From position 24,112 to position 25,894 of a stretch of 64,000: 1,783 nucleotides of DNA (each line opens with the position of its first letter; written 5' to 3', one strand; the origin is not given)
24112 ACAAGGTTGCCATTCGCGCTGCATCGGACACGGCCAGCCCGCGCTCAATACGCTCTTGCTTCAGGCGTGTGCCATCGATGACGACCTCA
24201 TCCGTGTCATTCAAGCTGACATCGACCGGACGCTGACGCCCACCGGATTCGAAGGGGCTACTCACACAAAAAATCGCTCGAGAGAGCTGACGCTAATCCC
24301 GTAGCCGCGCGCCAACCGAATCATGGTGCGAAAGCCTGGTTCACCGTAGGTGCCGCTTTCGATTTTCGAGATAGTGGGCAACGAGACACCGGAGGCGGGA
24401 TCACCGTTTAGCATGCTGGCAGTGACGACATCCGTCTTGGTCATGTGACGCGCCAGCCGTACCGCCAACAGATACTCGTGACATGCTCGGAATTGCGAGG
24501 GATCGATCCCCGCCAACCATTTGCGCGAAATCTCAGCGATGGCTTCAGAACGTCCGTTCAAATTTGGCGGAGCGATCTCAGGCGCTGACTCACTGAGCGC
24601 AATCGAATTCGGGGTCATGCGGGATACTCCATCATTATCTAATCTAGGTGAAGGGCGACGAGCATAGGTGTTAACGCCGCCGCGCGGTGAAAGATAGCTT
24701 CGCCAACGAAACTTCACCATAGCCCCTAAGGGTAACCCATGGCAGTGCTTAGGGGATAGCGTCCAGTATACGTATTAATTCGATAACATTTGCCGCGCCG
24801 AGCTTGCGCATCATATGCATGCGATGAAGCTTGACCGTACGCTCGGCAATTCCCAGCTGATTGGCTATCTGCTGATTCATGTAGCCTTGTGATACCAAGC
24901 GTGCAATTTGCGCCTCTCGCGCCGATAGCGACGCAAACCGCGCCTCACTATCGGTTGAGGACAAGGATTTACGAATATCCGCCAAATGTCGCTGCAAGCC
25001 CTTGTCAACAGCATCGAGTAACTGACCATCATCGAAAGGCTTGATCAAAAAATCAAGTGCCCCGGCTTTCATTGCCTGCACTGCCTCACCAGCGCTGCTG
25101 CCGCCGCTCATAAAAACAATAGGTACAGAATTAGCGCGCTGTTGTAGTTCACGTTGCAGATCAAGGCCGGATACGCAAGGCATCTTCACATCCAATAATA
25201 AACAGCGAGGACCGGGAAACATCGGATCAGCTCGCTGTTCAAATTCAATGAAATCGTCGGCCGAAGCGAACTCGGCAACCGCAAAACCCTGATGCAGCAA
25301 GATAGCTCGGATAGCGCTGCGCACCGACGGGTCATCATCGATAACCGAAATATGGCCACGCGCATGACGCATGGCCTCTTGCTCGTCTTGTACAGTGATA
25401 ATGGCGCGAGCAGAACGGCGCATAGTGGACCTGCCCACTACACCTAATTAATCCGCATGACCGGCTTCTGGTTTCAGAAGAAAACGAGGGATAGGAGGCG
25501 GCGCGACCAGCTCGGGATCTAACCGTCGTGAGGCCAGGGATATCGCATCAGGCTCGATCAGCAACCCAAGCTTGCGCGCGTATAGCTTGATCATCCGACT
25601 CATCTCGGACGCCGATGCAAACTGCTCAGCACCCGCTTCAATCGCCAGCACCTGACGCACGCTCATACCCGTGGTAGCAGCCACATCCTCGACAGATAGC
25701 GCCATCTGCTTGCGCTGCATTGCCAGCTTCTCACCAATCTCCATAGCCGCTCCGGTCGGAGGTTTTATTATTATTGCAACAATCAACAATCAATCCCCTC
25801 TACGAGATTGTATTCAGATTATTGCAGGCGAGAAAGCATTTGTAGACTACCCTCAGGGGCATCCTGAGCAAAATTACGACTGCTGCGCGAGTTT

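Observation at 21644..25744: Five-gene cassette interleaving a two-component system with two RodZ-type HTH proteins and an XRE protein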

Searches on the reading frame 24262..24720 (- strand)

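Call 3: search_protein_families(library=pfam, proteins=[window:24262-24720:-], max_evalue=0.1)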
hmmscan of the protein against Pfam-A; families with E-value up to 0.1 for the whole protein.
window:24262-24720:- (152 aa): 3 families
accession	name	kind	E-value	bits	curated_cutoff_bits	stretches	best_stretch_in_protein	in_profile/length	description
PF01381.28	HTH_3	-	1.5e-07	31.7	23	1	109-145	18-53/55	Helix-turn-helix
PF13560.12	HTH_31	-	0.00012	22.7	27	1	109-149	23-63/64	Helix-turn-helix domain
PF12844.13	HTH_19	-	0.0012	19.1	30.2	1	114-143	26-54/64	Helix-turn-helix domain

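Call 4: search_protein_families(library=ncbifam, proteins=[window:24262-24720:-], max_evalue=0.1)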
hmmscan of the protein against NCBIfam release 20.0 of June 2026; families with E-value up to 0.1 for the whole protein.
window:24262-24720:- (152 aa): 0 families

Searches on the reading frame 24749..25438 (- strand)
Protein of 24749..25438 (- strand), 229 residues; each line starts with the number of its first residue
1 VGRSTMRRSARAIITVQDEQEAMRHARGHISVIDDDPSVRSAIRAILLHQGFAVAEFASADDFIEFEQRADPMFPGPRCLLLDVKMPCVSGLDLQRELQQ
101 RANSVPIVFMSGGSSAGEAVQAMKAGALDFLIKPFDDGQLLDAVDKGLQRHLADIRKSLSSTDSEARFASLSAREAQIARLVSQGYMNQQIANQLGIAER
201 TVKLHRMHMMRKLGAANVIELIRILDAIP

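Call 3: search_protein_families(library=pfam, proteins=[window:24749-25438:-], max_evalue=0.1)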
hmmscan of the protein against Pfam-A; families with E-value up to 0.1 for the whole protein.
window:24749-25438:- (229 aa): 9 families
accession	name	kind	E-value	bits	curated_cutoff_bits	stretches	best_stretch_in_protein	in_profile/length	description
PF00072.30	Response_reg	-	3.7e-25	88.7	30.2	1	30-144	1-110/111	Response regulator receiver domain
PF00196.25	GerE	-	9.3e-20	70.5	23.5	1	170-224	2-56/57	Bacterial regulatory proteins, luxR family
PF13384.12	HTH_23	-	0.0024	18.1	24.6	1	174-203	6-35/50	Homeodomain-like domain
PF02796.21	HTH_7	-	0.011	16.3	23.8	1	176-203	12-39/45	Helix-turn-helix domain of resolvase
PF06056.18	Terminase_5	-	0.011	16.1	20.3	0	184-203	12-31/58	Putative ATPase subunit of terminase (gpP-like)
PF07638.17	Sigma70_ECF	-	0.012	16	21.1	1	162-212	127-177/185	ECF sigma factor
PF08281.18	Sigma70_r4_2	-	0.017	15.2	25.7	1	172-213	12-54/54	Sigma-70, region 4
PF13551.12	HTH_29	-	0.035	14.7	28.1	1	176-202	2-29/64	Winged helix-turn helix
PF21694.2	DNA_pol3_delta_C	-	0.043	14.3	27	1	177-205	49-77/121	DNA polymerase III delta subunit, C-terminal domain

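Call 4: search_protein_families(library=ncbifam, proteins=[window:24749-25438:-], max_evalue=0.1)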
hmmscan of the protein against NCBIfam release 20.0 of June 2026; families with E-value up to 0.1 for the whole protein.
window:24749-25438:- (229 aa): 120 families (the best 25 are shown)
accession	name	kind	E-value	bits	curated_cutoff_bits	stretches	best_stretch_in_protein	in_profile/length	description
NF006900.1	PRK09390.1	equivalog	6.3e-47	159.7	255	1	27-224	4-196/203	response regulator FixJ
NF040749.1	tetrathio_RR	equivalog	5e-38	130.7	290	1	30-228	2-191/191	tetrathionate respiration response regulator TtrR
NF011896.0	PRK15369.1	equivalog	2.6e-26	92.5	242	1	76-224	49-203/211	two component system response regulator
NF007935.0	PRK10651.1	equivalog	1.1e-23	83.6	250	1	28-215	7-200/216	two-component system response regulator NarL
NF052445.1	RespRegMctR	equivalog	8.2e-21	74.4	300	1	31-224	5-198/205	two-component system response regulator MctR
NF007708.0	PRK10403.1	equivalog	7.9e-20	71.2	343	1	29-215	8-198/215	nitrate/nitrite response regulator protein NarP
NF047793.1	ResRegPgtA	equivalog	1.4e-19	70.2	650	1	27-157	5-130/414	two-component system response regulator PgtA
TIGR01818.1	ntrC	equivalog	1.6e-19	70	558.6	1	30-159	1-125/463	nitrogen regulation protein NR(I)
NF007685.0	PRK10360.1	equivalog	1.4e-18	67.4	258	1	30-223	4-190/196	response regulator transcription factor UhpA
NF045505.1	RR_RssB_Pseudo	equivalog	7.1e-18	64.8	700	1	25-153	3-127/394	two-component system response regulator RssB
NF007018.1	PRK09483.1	equivalog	4.3e-17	62.5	280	1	31-224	5-202/217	UvrY/SirA/GacA family response regulator transcription factor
NF007403.0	PRK09935.1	equivalog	4.7e-17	62.3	271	1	31-223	7-202/210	fimbria biosynthesis transcriptional regulator FimZ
NF008176.1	PRK10923.1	equivalog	5.6e-17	61.5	620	1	27-149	3-120/469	nitrogen regulation protein NR(I)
NF047785.1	respo_reg_MadR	equivalog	1.1e-16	60.9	300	1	30-220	3-198/209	MadR family response regulator transcription factor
NF007419.0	PRK09958.1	equivalog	2.7e-16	59.8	251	1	32-223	5-196/204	acid-sensing system DNA-binding response regulator EvgA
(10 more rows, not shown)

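Call 69: search_protein_families(library=padloc, proteins=[window:24749-25438:-], max_evalue=0.01)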
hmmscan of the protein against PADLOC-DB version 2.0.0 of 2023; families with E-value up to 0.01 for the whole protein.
window:24749-25438:- (229 aa): 2 families
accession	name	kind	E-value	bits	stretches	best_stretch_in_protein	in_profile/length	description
PDLC01855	CARF3--CARF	-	3.6e-05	21.6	1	159-214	206-261/288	-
PDLC01851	CARF3--CARF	-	4e-05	21.1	1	169-213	208-252/279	-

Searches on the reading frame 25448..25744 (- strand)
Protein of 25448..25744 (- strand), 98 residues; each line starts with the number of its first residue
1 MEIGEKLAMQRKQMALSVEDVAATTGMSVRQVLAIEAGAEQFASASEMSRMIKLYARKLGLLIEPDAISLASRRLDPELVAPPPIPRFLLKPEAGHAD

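Call 3: search_protein_families(library=pfam, proteins=[window:25448-25744:-], max_evalue=0.1)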
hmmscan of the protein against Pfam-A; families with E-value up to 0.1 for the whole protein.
window:25448-25744:- (98 aa): 4 families
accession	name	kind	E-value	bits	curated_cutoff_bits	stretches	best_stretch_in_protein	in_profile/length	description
PF13413.12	HTH_25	-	3.2e-08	33.7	24.6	1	7-61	2-57/62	Helix-turn-helix domain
PF13560.12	HTH_31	-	5.7e-06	27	27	1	2-56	1-55/64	Helix-turn-helix domain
PF01381.28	HTH_3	-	0.00029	21.3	23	1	8-56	2-49/55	Helix-turn-helix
PF12844.13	HTH_19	-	0.0027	18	30.2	1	4-62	1-54/64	Helix-turn-helix domain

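Call 4: search_protein_families(library=ncbifam, proteins=[window:25448-25744:-], max_evalue=0.1)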
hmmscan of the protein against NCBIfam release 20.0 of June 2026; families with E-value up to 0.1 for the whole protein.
window:25448-25744:- (98 aa): 6 families
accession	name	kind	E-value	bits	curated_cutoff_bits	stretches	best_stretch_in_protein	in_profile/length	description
TIGR03070.1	couple_hipB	subfamily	0.00068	19.5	71.65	1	2-40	2-40/58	type II toxin-antitoxin system Y4mF family antitoxin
NF041951.1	phage_RstR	subfamily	0.0013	18.9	80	1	1-41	1-41/108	RstR family transcriptional repressor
NF041534.1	rodZ_Strepcoccus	equivalog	0.017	14.3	375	1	3-61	6-65/275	cytoskeleton protein RodZ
NF007408.0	PRK09943.1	equivalog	0.027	14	211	1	3-60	8-64/185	HTH-type transcriptional regulator PuuR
NF006015.0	PRK08154.1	subfamily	0.045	12.9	204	1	2-40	30-68/314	anaerobic benzoate catabolism transcriptional regulator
TIGR03720.3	exospor_lead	domain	0.074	12.8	23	0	70-89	2-23/30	exosporium leader peptide-containing protein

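Call 55: search_solved_structures(query=window:25448-25744:-, max_evalue=10, show_alignments=3)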
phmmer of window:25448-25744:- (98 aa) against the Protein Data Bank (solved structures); distinct sequences matched with E-value up to 10: 5.
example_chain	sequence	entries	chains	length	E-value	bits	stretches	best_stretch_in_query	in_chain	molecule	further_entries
4gqm_A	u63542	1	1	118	0.039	17.9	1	2-39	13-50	CT009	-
9u9g_A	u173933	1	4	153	0.055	17.4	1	2-68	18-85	XRE family transcriptional regulator, HipB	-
7t5u_A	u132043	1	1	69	0.31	15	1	3-51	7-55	Helix-turn-helix domain-containing protein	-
3r8c_A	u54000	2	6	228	0.42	14.6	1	14-89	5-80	Cytidylate kinase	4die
2ef8_A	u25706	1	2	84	0.79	13.7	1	7-63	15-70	Putative transcription factor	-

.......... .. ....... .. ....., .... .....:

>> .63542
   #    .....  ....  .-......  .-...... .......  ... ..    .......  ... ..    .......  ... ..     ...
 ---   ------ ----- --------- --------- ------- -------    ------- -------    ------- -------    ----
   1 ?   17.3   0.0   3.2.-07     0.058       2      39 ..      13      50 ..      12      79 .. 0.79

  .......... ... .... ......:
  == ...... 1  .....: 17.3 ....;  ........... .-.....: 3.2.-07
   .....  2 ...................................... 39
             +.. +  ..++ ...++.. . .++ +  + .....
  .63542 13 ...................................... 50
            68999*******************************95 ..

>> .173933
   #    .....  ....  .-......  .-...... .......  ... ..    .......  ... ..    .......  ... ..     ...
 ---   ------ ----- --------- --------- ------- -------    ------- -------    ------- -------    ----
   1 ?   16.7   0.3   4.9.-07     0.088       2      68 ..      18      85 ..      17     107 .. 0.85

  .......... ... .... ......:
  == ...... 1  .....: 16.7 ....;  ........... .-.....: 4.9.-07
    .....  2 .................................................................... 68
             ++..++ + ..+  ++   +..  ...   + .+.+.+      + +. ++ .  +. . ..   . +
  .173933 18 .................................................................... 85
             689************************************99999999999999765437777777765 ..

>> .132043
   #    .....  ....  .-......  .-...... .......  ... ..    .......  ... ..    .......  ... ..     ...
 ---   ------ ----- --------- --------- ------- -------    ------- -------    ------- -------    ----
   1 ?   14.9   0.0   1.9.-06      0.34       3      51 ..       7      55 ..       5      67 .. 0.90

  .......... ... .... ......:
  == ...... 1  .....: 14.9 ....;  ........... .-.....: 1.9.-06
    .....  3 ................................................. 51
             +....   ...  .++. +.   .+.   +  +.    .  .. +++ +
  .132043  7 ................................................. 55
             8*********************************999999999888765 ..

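Call 69: search_protein_families(library=padloc, proteins=[window:25448-25744:-], max_evalue=0.01)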
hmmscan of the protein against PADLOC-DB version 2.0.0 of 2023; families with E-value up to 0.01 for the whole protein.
window:25448-25744:- (98 aa): 1 family
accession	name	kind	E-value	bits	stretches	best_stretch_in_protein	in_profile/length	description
PDLC02926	HTH_VI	-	0.006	14.8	1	3-41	2-40/92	-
